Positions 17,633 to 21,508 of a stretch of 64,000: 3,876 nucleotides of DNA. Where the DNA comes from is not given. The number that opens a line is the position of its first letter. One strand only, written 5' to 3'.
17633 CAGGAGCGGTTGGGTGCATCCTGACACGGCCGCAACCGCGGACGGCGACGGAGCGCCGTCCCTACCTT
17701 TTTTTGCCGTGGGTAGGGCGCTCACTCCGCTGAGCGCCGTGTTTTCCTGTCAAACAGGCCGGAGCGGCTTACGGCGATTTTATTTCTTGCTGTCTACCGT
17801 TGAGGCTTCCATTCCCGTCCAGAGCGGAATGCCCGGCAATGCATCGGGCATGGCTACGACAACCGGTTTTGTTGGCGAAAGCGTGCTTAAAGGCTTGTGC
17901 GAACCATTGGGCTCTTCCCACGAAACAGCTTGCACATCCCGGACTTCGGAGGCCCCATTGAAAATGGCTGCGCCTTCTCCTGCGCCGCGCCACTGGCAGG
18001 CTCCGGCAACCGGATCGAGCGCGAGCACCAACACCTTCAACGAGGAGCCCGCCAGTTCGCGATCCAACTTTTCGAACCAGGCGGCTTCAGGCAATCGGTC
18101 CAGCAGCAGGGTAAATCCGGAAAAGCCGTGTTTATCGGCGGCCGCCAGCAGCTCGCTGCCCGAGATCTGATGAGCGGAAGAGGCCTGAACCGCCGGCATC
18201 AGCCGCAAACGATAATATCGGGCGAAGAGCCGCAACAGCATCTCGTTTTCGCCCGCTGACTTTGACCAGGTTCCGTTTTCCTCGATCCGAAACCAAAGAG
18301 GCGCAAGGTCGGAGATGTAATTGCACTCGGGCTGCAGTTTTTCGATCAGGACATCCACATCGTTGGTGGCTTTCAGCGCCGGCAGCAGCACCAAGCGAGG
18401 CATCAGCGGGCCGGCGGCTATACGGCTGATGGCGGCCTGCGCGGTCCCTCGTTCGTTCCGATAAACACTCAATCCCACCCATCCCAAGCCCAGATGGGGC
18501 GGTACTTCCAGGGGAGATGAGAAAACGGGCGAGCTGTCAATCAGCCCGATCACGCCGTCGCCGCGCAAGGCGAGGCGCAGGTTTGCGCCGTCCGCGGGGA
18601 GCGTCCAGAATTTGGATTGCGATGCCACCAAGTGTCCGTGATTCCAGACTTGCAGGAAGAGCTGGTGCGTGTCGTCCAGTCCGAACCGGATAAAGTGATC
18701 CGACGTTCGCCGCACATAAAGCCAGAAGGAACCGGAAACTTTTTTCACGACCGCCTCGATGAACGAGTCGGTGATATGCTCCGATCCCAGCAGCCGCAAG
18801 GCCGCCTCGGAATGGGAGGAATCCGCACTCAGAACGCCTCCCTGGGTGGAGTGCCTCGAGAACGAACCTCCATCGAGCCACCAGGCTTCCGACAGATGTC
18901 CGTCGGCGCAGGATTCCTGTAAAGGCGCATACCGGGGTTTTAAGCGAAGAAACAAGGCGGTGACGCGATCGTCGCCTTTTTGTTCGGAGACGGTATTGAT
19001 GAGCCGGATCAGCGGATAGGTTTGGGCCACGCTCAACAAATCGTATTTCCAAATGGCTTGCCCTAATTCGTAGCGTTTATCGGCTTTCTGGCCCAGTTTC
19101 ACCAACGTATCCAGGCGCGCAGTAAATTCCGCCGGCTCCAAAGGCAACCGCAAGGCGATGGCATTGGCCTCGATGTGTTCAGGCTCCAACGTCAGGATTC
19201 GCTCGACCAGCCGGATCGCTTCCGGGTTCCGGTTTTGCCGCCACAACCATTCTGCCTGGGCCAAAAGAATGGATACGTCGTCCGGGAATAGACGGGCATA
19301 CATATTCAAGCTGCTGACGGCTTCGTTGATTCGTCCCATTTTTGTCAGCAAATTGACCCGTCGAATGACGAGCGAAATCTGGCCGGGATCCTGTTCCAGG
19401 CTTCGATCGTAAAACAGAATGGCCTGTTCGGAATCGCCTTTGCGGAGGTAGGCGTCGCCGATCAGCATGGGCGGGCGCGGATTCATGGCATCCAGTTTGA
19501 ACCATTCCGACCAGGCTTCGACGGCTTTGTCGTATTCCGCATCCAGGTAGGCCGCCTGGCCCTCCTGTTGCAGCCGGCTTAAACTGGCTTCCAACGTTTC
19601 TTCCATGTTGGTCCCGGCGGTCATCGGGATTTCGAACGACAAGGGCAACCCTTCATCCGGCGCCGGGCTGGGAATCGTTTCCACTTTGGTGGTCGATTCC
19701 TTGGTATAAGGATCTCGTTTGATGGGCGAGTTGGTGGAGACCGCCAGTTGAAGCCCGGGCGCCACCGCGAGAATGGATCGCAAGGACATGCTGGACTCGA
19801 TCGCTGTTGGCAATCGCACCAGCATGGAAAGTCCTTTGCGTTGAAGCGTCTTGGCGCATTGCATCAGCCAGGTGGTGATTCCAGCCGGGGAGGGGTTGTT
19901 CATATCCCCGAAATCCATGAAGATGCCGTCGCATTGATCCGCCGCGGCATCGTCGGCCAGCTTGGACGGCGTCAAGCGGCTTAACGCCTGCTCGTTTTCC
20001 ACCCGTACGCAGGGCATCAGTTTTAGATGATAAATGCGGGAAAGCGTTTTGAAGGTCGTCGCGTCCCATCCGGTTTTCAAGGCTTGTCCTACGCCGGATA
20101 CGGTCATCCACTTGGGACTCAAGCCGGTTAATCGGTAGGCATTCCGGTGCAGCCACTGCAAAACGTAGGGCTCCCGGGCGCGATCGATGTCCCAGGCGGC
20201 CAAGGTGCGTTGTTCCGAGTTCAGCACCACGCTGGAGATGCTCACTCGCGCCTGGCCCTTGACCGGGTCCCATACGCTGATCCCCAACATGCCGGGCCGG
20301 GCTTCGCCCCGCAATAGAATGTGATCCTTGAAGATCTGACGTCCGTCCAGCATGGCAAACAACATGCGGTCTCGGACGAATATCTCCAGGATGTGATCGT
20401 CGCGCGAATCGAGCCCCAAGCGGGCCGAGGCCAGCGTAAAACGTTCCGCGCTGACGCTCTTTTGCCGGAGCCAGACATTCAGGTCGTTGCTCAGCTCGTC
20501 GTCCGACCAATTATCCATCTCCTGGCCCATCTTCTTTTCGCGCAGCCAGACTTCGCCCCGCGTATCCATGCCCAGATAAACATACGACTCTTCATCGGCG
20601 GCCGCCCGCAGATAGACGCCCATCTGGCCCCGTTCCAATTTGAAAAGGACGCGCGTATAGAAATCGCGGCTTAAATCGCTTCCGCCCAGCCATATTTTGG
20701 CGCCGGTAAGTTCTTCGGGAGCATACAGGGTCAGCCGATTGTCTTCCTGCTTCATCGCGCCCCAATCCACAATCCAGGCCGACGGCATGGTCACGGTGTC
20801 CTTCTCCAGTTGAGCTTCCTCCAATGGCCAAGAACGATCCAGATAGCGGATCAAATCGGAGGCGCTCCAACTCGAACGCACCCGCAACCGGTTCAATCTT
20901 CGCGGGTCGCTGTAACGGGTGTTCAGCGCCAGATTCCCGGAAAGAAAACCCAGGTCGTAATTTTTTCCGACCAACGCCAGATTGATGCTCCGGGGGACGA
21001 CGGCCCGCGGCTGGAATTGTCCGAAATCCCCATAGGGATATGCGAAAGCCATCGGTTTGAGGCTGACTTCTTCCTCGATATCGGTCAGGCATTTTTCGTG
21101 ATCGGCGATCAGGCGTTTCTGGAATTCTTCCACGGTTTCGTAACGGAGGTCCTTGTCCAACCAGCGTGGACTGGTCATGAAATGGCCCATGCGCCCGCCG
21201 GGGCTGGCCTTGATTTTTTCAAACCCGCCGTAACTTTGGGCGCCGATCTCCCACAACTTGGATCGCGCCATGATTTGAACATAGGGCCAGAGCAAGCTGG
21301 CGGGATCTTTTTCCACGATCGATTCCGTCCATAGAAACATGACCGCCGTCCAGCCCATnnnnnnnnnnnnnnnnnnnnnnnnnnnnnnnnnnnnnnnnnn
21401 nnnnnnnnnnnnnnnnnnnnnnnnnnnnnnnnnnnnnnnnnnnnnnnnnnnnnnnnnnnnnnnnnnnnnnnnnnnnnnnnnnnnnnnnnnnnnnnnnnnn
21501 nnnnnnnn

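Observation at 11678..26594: Non-canonical synthase-dependent exopolysaccharide locus: HAS/chitin-synthase-like GT2, three TPR/CE4 giants, a built-in porin and an ATPase/receiver module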

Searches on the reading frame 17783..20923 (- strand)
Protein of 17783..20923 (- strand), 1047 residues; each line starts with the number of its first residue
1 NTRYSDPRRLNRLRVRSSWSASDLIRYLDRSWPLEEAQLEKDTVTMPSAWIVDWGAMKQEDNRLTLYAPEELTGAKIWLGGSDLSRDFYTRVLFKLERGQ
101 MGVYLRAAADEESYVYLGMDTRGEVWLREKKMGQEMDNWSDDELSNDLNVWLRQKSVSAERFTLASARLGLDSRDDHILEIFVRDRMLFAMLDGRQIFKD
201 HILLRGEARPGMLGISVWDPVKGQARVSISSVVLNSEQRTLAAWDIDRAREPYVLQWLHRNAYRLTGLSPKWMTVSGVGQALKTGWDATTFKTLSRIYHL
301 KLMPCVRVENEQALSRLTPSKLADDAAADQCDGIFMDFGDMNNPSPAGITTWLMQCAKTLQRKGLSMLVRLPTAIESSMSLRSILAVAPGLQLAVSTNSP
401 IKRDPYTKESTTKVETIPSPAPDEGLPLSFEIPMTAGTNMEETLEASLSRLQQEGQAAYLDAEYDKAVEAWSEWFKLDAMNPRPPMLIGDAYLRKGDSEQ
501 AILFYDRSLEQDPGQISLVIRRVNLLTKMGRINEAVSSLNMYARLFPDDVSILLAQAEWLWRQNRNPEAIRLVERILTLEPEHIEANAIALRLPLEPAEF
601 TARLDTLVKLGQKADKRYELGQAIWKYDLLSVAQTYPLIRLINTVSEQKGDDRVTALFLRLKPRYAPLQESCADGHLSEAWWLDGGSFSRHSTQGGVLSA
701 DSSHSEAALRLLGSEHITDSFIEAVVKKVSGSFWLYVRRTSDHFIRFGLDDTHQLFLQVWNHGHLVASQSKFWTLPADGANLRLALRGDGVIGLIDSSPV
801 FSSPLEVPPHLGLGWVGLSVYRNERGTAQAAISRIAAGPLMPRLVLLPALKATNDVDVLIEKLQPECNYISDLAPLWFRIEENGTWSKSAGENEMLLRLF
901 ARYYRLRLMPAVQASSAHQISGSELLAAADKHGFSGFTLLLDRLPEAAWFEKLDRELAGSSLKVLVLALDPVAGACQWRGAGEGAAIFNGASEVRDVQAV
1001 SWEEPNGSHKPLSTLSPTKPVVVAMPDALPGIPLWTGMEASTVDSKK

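Call 66: predict_structure(alignment_id=A2)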
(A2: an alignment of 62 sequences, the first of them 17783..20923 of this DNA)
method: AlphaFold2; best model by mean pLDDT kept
length: 1047 residues; sequences in the alignment: 62
mean_pLDDT: 87.3   pTM: 0.60
mean pLDDT of the five models: 87.3, 86.8, 85.6, 85.4, 85.2
residues with pLDDT >= 90: 667; 70-90: 271; 50-70: 46; < 50: 63
segments of 3 or more residues with pLDDT < 50: 1-12, 33-37, 127-147, 428-440, 1037-1047
pLDDT, mean of each block of 10 residues (from residue 1): 38 59 69 50 73 92 93 93 86 94 88 90 53 40 55 87 86 91 92 88 86 93 95 89 83 88 92 82 80 91 95 90 94 95 89 93 95 89 83 89 79 91 61 38 83 94 94 97 97 94 97 95 94 95 95 96 94 98 97 92 96 97 96 89 93 95 94 93 96 90 94 95 97 97 96 97 95 96 96 97 93 95 96 97 92 85 94 95 86 85 95 92 94 94 92 88 91 84 78 82 86 90 88 53 43
secondary structure, 60 per line:
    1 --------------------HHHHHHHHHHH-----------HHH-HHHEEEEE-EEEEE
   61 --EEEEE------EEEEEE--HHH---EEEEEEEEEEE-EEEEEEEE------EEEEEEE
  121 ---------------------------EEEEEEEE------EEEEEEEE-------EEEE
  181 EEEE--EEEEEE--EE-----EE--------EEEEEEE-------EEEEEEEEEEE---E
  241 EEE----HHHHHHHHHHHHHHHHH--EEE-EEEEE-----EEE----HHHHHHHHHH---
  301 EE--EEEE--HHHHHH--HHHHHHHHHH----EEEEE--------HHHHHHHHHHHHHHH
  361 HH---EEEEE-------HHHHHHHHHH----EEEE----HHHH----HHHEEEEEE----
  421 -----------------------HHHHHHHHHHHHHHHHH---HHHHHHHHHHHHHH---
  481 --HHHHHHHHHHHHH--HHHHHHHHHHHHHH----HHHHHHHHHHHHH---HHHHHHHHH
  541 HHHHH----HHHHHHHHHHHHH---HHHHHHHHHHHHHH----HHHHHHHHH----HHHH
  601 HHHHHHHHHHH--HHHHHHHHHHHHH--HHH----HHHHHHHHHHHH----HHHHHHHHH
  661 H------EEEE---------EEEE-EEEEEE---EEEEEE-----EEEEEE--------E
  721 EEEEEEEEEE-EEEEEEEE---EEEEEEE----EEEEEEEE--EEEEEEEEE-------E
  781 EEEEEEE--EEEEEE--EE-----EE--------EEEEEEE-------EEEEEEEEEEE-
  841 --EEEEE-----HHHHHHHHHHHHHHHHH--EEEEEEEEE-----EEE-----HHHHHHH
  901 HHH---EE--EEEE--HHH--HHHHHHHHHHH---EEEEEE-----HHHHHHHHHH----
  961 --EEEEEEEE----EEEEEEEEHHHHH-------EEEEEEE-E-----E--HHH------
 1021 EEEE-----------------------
elements in order (helices of 4 or more, strands of 3 or more residues): H21-31 E50-54 E56-60 E63-67 E74-79 E88-98 E100-107 E114-120 E148-155 E162-169 E177-184 E187-192 E212-218 E226-236 E240-243 H248-264 E267-269 E271-275 E281-283 H288-297 E305-308 H311-316 H319-328 E333-337 H346-362 E366-370 H378-387 E392-395 H400-403 E411-416 H444-460 H464-477 H483-495 H498-511 H516-528 H532-545 H550-562 H566-579 H584-592 H597-611 H614-626 H636-647 H652-661 E668-671 E681-684 E686-691 E695-700 E706-711 E720-730 E732-739 E743-749 E754-761 E764-772 E780-787 E790-795 E815-821 E829-839 E843-847 H853-869 E872-880 E886-888 H894-903 E911-914 H922-932 E936-941 H947-956 E963-970 E975-982 H983-987 E995-1001 E1021-1024

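Call 69: fold_search(model_id=the predicted structure, library=pdb)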
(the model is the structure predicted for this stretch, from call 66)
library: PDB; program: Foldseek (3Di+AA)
matches with E <= 10: 1941; with E <= 0.001: 737
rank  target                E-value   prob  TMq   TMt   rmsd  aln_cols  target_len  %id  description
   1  4b1m_C                3.4e-09  1.00  0.14  0.81   2.7       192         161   14  CARBOHYDRATE BINDING MODULE CBM66 FROM BACILLUS SUBTILIS (released 2012-12-12)
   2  8chy                  1.1e-08  1.00  0.14  0.45   7.4       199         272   25  Crystal structure of an 8-repeat consensus TPR superhelix with Zinc. (released 2024-02-21)
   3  9qhc_B                1.2e-08  1.00  0.15  0.49   6.4       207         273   24  Crystal structure of 8-repeat CTPR protein with eliminated coordination sites (released 2025-10-22)
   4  4b1l                  1.4e-08  1.00  0.14  0.82   2.5       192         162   14  CARBOHYDRATE BINDING MODULE CBM66 FROM BACILLUS SUBTILIS (released 2012-12-12)
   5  4b1m_A                1.6e-08  1.00  0.14  0.79   2.6       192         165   14  CARBOHYDRATE BINDING MODULE CBM66 FROM BACILLUS SUBTILIS (released 2012-12-12)
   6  9qhc_A                1.8e-08  1.00  0.15  0.48   6.5       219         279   22  Crystal structure of 8-repeat CTPR protein with eliminated coordination sites (released 2025-10-22)
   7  9qhb                  3.0e-08  1.00  0.15  0.47   7.4       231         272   20  Crystal structure of 16-repeat CTPR protein with eliminated coordination sites (released 2025-10-22)
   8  4azz_A                6.0e-08  1.00  0.14  0.80   2.4       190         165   14  Carbohydrate binding module CBM66 from Bacillus subtilis (released 2012-07-25)
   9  4b1m_B                7.8e-08  1.00  0.14  0.80   2.6       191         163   14  CARBOHYDRATE BINDING MODULE CBM66 FROM BACILLUS SUBTILIS (released 2012-12-12)
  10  6e37_A                1.4e-07  1.00  0.15  0.22   9.7       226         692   14  O-GlcNAc Transferase in complex with covalent inhibitor (released 2019-11-06)
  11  5nps_A                1.5e-07  1.00  0.15  0.21   9.7       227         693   13  The human O-GlcNAc transferase in complex with a bisubstrate inhibitor (released 2018-05-16)
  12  8re5_A                2.1e-07  1.00  0.17  0.36  14.9       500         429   11  Aspartyl/Asparaginyl beta-hydroxylase (AspH) R735Q variant in complex with Mn, 2-oxosuberate and a Factor X derived pe (released 2024-12-18)
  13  6eou                  2.2e-07  1.00  0.15  0.39   7.2       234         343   16  O-GlcNAc transferase TPR domain with the intellectual disability associated mutation L254F (released 2018-05-09)
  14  9gzg_A                2.7e-07  1.00  0.13  0.76   2.9       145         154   25  Crystal structure of CTPR4E4 mutant (released 2025-10-15)
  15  6q9f_A                2.7e-07  1.00  0.16  0.35  15.1       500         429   10  Aspartyl/Asparaginyl beta-hydroxylase (AspH) H679A in complex with Mn, NOG and Factor X peptide fragment (39mer-4Ser) (released 2020-01-15)
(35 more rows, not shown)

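Call 121: search_protein_representatives(protein=window:17783-20923:-)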
Query: 1047 residues. Proteins with E-value up to 0.001 (for the whole library): 9474; up to 1e-10: 565; up to 1e-30: 86. The best 150 are listed.
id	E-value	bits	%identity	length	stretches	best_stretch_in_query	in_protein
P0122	0.0e+00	1449.7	61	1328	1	1-1033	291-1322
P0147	9.4e-265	897.6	43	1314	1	1-983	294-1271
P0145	1.4e-264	897.0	42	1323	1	1-1001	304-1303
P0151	4.6e-244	829.1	41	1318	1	1-992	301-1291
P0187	9.7e-243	824.7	41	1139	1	1-1009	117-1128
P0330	1.9e-231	787.3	57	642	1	434-1031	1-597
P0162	2.8e-219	747.0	38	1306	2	149-1026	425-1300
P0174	1.9e-212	724.4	38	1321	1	1-970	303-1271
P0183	1.8e-211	721.2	38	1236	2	147-969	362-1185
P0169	3.0e-209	713.8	37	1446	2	61-1024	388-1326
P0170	2.2e-208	710.9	38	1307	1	1-998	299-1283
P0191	2.0e-185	635.0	35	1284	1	1-972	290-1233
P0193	1.4e-181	622.3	36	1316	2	150-971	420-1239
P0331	5.8e-181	620.2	44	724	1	364-1025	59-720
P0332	5.7e-176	603.7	35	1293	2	144-990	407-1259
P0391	2.1e-35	138.3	31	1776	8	499-586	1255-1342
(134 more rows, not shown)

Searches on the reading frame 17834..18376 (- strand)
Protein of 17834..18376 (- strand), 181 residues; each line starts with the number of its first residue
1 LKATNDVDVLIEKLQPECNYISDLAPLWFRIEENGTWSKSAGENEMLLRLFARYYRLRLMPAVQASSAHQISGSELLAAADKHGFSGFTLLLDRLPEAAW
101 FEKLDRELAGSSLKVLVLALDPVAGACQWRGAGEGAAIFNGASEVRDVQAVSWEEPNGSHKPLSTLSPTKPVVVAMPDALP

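Call 71: search_protein_families(library=pfam, proteins=[window:17834-18376:-], max_evalue=5)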
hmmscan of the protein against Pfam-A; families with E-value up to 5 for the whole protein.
seq(181 aa): 0 families

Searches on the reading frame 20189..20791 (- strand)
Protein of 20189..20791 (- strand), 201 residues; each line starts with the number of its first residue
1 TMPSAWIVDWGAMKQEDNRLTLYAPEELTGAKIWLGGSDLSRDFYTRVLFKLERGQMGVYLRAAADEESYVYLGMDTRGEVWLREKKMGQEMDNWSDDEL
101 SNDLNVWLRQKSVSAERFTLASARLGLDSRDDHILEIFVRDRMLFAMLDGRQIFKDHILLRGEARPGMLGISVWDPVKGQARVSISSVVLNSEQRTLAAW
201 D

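Call 71: search_protein_families(library=pfam, proteins=[window:20189-20791:-], max_evalue=5)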
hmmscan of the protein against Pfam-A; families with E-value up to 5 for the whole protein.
seq(201 aa): 2 families
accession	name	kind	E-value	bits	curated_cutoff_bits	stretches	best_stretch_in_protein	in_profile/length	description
PF17995.8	GH101_N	-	0.091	12.8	25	1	53-89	65-98/180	Endo-alpha-N-acetylgalactosaminidase N-terminal domain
PF21708.4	Glyco_hydro_59_C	-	0.13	12.7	27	0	119-157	107-145/175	Galactocerebrosidase, C-terminal lectin domain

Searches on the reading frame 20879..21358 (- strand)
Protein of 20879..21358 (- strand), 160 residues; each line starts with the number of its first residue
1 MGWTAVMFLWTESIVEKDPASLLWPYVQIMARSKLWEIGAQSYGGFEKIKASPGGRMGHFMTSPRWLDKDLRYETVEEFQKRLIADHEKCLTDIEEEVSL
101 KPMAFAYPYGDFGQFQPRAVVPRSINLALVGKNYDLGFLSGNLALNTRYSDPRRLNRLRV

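Call 27: search_solved_structures(query=window:20879-21358:-, max_evalue=10, show_alignments=2)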
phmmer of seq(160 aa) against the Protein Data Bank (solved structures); distinct sequences matched with E-value up to 10: 4.
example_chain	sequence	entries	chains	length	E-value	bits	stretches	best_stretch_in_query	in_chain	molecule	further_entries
4u10_A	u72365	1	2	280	1.2e-07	35.1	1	22-115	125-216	Poly-beta-1,6-N-acetyl-D-glucosamine N-deacetylase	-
3vus_A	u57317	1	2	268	9.4e-07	32.2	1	22-112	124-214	Poly-beta-1,6-N-acetyl-D-glucosamine N-deacetylase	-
4f9d_A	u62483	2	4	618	2.4e-06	30.9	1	22-112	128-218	Poly-beta-1,6-N-acetyl-D-glucosamine N-deacetylase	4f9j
5bu6_A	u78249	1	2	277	0.0065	19.7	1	22-129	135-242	BpsB (PgaB), Poly-beta-1,6-N-acetyl-D-glucosamine N-deacetylase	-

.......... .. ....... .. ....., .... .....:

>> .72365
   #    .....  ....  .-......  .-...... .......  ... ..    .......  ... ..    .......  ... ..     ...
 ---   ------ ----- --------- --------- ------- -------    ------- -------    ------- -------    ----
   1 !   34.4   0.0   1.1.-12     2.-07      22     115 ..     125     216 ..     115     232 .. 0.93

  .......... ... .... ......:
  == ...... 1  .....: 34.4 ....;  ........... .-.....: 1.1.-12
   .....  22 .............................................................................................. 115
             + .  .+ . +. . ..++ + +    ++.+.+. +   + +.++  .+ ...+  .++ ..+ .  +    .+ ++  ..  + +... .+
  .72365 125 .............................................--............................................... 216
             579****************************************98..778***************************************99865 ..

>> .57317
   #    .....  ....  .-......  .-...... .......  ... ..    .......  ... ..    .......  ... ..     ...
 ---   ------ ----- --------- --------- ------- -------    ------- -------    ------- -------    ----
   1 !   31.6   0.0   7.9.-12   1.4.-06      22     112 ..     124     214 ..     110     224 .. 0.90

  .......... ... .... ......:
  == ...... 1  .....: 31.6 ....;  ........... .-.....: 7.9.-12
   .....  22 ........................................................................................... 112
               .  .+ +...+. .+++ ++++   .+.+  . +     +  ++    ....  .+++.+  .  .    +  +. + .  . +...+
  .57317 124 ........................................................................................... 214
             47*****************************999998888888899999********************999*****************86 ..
